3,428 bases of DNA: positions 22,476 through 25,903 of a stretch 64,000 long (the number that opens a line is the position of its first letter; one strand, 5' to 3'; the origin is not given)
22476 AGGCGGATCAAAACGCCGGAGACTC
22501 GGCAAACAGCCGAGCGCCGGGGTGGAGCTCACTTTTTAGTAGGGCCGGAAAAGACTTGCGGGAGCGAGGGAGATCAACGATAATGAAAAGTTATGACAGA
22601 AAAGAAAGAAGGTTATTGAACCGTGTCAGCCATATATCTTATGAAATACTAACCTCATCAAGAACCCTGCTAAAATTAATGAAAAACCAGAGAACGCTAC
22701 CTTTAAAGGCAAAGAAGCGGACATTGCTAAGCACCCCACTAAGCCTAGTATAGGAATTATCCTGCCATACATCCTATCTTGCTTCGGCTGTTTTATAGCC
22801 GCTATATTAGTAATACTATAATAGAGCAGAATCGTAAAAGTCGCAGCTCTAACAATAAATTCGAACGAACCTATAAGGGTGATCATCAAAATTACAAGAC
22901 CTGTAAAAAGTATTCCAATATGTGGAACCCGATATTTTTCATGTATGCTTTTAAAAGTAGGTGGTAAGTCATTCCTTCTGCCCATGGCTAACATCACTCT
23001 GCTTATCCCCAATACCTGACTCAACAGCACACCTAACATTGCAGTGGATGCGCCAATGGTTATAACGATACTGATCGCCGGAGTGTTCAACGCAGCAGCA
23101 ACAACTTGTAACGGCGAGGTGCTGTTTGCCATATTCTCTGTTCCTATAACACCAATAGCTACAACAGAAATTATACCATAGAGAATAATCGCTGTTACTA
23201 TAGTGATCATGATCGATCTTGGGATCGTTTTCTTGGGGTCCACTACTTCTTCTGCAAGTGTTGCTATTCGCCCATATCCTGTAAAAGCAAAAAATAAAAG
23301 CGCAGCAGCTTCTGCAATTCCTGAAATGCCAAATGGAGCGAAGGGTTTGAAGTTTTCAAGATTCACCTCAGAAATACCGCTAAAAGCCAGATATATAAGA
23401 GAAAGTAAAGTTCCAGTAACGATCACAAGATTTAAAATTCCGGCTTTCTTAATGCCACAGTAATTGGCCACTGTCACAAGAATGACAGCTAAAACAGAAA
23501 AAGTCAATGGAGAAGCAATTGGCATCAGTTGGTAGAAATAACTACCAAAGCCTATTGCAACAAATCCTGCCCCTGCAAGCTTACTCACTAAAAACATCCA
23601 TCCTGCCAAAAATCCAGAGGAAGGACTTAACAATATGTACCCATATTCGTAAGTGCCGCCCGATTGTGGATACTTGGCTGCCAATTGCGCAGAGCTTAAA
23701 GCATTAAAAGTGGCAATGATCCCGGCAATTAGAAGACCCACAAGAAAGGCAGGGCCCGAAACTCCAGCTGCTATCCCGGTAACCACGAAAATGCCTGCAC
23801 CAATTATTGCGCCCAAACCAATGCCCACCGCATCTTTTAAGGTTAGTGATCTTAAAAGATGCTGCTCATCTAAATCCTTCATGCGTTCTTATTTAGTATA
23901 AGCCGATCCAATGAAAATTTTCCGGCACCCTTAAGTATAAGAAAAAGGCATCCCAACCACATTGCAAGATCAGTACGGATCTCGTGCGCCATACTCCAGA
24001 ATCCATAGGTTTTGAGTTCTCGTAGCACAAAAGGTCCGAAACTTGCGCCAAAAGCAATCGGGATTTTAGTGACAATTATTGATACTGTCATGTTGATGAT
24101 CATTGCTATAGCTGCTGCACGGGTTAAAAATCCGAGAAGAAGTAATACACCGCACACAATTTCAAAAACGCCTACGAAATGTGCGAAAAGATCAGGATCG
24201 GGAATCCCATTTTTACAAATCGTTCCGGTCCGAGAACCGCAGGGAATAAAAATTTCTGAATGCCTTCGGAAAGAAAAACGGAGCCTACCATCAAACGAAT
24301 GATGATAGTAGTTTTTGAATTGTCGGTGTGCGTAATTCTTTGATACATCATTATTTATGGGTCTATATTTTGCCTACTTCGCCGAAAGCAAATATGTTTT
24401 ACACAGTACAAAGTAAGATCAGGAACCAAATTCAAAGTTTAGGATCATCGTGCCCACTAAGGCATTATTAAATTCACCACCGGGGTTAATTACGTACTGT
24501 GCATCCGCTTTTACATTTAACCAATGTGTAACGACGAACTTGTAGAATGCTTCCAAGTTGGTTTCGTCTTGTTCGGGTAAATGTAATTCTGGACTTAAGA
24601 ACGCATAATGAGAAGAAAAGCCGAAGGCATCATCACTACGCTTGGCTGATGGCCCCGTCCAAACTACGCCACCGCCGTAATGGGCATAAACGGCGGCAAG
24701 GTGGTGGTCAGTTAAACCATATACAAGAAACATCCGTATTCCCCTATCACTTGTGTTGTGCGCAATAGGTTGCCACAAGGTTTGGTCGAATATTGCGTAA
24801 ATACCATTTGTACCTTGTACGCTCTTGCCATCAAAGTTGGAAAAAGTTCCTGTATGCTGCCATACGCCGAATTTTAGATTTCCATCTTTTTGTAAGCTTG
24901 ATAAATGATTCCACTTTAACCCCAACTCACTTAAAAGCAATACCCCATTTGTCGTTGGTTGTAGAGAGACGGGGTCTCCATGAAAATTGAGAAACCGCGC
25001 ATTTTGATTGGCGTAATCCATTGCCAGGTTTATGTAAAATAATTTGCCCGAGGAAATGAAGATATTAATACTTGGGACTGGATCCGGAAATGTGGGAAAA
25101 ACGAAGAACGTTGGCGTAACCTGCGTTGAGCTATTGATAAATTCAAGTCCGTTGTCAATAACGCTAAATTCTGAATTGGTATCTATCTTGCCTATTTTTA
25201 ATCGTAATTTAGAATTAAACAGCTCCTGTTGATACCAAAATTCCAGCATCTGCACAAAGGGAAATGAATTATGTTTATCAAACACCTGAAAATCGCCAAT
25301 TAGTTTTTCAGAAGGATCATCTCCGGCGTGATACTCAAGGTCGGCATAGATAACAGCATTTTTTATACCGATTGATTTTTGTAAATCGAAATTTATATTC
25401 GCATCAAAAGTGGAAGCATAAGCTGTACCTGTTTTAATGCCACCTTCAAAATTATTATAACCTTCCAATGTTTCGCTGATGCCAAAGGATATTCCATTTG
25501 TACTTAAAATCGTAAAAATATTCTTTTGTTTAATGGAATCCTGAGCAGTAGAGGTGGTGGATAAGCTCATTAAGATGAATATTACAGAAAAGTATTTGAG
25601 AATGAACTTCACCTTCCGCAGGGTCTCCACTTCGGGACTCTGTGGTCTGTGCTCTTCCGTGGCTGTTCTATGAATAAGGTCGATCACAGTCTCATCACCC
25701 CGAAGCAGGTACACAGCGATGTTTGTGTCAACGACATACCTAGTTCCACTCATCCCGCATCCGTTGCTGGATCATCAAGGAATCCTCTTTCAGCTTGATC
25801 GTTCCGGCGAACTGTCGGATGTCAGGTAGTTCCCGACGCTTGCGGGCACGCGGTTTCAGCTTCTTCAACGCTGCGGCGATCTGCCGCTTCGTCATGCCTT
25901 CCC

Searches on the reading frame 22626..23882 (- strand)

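Call 56: search_protein_families(library=pfam, proteins=[window:22626-23882:-], max_evalue=0.001)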
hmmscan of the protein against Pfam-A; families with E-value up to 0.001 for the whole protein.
window:22626-23882:- (418 aa): 3 families
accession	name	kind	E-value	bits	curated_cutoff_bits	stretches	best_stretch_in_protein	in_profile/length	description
PF00324.27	AA_permease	-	2.2e-42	145.8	24.6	1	19-391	3-407/470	Amino acid permease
PF13520.12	AA_permease_2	-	6.7e-41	141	27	1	13-405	1-420/427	Amino acid permease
PF03845.19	Spore_permease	-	2.9e-08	33.4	23.4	1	24-296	13-292/321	Spore germination protein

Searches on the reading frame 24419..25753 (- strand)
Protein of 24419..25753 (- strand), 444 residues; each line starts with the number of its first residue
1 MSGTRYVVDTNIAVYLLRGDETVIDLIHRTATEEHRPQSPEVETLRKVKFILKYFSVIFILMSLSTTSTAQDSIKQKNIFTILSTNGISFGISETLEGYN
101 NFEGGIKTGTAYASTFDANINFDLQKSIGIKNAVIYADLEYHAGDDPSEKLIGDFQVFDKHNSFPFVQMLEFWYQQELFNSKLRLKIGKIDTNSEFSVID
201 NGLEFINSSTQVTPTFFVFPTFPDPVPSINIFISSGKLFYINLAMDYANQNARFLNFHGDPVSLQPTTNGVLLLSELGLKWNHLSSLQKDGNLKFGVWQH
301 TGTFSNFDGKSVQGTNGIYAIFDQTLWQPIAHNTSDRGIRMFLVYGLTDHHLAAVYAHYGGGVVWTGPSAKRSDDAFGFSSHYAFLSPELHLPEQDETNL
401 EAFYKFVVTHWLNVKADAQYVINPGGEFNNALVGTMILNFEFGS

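Call 56: search_protein_families(library=pfam, proteins=[window:24419-25753:-], max_evalue=0.001)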
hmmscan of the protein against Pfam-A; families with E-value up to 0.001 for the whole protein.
window:24419-25753:- (444 aa): 1 family
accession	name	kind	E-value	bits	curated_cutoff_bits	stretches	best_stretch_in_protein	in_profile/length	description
PF04966.18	OprB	-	6.2e-37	128.3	22.9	1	108-442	2-372/372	Carbohydrate-selective porin, OprB family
